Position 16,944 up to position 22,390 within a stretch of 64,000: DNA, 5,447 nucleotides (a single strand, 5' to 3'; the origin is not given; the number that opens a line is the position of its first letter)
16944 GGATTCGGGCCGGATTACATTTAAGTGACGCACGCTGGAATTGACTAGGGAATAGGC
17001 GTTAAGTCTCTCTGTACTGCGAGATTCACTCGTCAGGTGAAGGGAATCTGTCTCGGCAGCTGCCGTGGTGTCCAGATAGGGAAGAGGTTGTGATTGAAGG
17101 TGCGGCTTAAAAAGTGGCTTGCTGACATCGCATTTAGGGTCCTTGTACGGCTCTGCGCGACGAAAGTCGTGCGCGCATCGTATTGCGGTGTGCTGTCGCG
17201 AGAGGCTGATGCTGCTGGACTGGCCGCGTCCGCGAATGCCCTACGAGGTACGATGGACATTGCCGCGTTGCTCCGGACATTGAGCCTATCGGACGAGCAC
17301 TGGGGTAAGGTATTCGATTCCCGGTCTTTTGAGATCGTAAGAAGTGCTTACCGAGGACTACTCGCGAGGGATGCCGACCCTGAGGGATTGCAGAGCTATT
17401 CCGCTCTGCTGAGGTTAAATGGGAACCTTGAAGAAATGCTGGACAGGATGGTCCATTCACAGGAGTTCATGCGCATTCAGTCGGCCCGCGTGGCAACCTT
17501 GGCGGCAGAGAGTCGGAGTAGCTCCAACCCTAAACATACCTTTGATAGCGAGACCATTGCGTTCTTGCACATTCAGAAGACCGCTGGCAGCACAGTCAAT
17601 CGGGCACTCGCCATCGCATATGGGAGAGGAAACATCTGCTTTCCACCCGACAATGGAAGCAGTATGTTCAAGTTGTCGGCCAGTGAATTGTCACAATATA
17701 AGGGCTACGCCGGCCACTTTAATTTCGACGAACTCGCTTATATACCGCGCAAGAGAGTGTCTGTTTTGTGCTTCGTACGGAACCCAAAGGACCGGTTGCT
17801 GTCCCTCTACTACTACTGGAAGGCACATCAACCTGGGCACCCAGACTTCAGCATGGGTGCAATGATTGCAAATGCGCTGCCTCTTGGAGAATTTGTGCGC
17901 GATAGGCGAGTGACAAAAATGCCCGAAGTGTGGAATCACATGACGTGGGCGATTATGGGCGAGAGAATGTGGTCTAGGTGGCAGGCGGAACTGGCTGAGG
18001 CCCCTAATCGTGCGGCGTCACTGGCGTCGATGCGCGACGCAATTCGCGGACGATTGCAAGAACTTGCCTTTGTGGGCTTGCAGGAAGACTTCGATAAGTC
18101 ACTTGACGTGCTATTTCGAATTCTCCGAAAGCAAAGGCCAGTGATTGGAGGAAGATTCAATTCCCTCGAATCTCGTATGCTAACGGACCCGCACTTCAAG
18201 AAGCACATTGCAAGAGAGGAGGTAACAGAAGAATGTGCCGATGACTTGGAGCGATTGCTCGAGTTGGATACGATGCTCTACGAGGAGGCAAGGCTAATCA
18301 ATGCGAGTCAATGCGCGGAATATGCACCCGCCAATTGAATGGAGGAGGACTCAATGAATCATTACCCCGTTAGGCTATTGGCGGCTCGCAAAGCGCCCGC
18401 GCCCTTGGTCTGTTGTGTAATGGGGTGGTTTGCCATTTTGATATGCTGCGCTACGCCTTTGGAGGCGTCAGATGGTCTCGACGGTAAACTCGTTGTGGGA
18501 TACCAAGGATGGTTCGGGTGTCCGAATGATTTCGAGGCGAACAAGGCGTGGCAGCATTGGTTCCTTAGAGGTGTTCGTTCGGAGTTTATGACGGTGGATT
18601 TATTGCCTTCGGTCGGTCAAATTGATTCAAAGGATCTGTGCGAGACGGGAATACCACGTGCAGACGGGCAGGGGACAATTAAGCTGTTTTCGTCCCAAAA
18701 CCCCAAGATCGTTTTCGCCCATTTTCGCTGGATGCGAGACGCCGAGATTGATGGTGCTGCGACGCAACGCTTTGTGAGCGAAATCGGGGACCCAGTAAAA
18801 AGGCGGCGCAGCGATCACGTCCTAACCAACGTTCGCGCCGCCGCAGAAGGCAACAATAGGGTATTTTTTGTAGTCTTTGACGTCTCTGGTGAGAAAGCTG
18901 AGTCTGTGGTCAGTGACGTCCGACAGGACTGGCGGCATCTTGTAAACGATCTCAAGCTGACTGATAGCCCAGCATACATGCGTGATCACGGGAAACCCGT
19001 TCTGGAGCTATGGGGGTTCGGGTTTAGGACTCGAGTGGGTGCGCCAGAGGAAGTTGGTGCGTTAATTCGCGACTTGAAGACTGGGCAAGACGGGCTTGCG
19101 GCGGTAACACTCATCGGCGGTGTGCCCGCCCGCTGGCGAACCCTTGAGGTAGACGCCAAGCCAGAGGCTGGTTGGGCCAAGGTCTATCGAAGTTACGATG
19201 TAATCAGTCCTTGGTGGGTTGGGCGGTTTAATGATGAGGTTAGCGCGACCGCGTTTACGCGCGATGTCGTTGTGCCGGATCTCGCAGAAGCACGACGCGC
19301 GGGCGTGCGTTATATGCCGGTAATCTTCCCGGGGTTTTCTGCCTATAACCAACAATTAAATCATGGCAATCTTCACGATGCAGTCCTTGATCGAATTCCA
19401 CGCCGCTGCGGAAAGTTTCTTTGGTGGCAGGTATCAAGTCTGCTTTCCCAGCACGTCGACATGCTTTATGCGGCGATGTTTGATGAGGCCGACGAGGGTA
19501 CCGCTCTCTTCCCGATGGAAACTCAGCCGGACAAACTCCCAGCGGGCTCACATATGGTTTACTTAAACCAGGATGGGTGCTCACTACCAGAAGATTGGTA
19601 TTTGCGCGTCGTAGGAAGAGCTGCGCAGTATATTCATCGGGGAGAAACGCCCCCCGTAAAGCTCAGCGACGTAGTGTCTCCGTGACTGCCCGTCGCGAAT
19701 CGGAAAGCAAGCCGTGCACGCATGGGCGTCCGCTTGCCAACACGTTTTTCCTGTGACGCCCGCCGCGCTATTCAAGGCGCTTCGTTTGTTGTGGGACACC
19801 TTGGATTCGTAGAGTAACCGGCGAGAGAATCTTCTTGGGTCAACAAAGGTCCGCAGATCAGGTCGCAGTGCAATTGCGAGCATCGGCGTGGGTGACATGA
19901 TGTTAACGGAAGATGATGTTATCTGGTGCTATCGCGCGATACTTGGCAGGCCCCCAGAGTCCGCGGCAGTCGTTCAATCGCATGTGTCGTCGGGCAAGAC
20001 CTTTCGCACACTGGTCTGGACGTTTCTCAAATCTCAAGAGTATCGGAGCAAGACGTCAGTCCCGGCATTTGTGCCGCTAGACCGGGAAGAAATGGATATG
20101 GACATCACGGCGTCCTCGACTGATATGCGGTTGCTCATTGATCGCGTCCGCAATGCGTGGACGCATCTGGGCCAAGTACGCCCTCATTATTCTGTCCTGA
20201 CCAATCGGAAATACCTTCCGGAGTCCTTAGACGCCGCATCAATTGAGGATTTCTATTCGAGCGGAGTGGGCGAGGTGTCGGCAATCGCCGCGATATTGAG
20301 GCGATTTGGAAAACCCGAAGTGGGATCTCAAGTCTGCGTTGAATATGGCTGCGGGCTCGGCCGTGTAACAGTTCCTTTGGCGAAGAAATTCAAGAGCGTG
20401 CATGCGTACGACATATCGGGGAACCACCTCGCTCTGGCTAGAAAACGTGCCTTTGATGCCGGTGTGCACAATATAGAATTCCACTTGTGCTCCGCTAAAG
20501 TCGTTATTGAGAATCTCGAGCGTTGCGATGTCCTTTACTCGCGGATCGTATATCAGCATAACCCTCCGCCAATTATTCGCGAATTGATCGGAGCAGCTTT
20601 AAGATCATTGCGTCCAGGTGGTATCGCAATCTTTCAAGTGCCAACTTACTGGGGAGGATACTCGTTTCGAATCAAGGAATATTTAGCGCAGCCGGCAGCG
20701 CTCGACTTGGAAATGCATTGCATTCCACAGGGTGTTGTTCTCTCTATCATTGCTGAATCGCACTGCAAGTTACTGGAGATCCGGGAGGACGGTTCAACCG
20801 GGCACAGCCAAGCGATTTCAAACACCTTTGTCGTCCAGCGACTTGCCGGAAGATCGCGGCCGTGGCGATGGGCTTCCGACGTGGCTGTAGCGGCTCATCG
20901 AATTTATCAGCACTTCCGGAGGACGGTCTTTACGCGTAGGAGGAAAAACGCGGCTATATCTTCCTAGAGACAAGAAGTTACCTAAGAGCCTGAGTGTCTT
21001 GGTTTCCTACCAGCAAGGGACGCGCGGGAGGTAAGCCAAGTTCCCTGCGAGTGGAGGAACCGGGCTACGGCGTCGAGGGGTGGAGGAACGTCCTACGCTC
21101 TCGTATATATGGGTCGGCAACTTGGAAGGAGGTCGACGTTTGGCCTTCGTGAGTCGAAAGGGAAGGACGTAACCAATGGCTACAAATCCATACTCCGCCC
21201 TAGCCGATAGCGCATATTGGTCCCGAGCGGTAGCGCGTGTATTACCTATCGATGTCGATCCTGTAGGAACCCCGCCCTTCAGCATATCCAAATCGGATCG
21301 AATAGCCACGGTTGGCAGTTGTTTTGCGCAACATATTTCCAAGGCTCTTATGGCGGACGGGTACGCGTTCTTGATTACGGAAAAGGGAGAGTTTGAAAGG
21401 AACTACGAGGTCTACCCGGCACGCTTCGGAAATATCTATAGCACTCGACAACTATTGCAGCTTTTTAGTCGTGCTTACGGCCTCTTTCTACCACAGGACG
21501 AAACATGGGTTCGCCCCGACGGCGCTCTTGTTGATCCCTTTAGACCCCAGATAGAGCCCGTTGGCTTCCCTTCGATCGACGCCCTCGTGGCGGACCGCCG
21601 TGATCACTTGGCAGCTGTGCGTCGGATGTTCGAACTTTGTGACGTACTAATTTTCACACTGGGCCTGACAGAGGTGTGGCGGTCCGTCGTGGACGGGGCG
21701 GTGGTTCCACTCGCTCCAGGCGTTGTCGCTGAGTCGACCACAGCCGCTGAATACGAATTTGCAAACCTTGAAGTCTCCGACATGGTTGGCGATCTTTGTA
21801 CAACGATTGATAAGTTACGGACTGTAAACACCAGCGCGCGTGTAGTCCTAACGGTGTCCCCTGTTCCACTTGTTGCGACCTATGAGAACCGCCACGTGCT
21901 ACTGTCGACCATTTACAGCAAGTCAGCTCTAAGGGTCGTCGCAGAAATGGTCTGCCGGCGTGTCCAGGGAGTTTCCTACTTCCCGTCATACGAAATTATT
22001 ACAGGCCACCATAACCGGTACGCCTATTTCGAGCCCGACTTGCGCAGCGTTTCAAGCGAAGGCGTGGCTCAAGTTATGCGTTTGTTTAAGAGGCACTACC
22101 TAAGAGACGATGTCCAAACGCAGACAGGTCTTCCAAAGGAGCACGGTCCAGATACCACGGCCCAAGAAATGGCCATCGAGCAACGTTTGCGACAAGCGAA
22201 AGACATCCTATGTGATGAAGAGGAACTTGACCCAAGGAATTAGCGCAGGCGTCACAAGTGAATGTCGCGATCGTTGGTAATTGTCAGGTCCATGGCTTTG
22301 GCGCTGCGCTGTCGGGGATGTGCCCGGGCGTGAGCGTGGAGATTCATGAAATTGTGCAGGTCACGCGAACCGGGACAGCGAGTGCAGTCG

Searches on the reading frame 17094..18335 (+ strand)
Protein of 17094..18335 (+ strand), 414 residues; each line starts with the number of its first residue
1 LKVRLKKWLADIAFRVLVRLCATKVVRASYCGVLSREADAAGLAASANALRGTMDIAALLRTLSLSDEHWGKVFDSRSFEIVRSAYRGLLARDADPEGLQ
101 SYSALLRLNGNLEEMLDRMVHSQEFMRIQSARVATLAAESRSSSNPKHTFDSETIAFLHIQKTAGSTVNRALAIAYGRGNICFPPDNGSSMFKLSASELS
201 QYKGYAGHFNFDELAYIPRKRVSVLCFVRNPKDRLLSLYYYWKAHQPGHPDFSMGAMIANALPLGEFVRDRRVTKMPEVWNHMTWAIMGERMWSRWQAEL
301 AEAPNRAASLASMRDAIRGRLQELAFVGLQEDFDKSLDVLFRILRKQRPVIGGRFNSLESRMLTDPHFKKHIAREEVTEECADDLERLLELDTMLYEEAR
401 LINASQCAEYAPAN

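Call 8: search_protein_families(library=pfam, proteins=[window:17094-18335:+], max_evalue=0.001)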
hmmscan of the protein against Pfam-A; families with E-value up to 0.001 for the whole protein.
window:17094-18335:+ (414 aa): 3 families
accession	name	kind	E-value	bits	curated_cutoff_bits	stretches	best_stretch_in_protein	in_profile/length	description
PF13946.11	DUF4214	-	3.3e-09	37.1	23.2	1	82-126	24-69/72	Domain of unknown function (DUF4214)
PF03567.20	Sulfotransfer_2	-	2.2e-06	28.4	22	1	151-342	7-191/252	Sulfotransferase family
PF00685.33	Sulfotransfer_1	-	6.3e-05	22.9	22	1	207-273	75-116/255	Sulfotransferase domain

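Call 62: search_protein_families(library=ncbifam, proteins=[window:17094-18335:+], max_evalue=0.001)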
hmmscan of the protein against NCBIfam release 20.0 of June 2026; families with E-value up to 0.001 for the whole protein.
window:17094-18335:+ (414 aa): 0 families

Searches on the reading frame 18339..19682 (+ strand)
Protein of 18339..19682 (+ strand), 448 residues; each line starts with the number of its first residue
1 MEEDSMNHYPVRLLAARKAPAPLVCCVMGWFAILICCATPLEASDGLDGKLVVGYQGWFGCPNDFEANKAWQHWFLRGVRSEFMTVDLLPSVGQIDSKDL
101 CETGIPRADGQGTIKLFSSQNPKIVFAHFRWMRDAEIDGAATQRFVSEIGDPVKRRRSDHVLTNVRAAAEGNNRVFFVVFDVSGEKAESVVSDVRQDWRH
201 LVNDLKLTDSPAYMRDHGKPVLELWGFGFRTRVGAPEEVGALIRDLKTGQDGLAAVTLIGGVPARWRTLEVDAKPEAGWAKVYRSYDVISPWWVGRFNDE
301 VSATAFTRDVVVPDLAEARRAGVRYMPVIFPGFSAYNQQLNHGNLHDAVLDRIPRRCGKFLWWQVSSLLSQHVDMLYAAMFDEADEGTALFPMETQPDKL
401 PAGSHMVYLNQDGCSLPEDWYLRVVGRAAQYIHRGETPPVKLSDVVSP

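Call 8: search_protein_families(library=pfam, proteins=[window:18339-19682:+], max_evalue=0.001)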
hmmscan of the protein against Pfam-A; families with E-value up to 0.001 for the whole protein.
window:18339-19682:+ (448 aa): 1 family
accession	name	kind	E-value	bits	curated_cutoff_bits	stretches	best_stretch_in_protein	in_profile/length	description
PF16317.11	Glyco_hydro_99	-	1.7e-05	24.6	33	1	47-222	2-158/341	Glycosyl hydrolase family 99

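Call 62: search_protein_families(library=ncbifam, proteins=[window:18339-19682:+], max_evalue=0.001)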
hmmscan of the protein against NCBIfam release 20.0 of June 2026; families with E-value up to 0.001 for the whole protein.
window:18339-19682:+ (448 aa): 0 families

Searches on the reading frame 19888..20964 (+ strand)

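Call 8: search_protein_families(library=pfam, proteins=[window:19888-20964:+], max_evalue=0.001)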
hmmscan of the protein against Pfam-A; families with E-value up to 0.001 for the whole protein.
window:19888-20964:+ (359 aa): 5 families
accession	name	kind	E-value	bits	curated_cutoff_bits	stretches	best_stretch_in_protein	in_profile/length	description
PF13649.12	Methyltransf_25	-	6.5e-14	52.8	27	1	152-245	3-97/97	Methyltransferase domain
PF08241.18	Methyltransf_11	-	9.6e-11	42.6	21.2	1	152-249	2-95/95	Methyltransferase domain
PF13489.12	Methyltransf_23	-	2.2e-10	41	27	1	133-254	9-121/164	Methyltransferase domain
PF13847.12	Methyltransf_31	-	8.5e-09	35.7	27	1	150-251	7-111/145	Methyltransferase domain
PF08242.18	Methyltransf_12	-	1.2e-07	32.8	30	1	152-246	2-97/98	Methyltransferase domain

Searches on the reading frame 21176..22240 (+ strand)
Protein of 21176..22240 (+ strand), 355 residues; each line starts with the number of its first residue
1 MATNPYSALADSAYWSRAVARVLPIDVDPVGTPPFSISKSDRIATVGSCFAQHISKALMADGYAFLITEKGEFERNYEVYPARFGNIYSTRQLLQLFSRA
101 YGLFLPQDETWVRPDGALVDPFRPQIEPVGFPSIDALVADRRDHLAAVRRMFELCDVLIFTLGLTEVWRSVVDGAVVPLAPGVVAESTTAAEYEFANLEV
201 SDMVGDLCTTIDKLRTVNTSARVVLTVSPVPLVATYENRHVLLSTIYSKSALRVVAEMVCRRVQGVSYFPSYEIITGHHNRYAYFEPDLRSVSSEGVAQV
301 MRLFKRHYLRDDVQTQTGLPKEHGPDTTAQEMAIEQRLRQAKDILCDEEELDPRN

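Call 9: search_protein_families(library=pfam, proteins=[window:21176-22240:+], max_evalue=0.001)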
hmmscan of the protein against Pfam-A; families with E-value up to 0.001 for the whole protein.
window:21176-22240:+ (355 aa): 1 family
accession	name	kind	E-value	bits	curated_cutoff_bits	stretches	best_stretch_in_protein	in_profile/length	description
PF08885.17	GSCFA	-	9.2e-51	173.3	25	1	42-304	1-237/237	GSCFA family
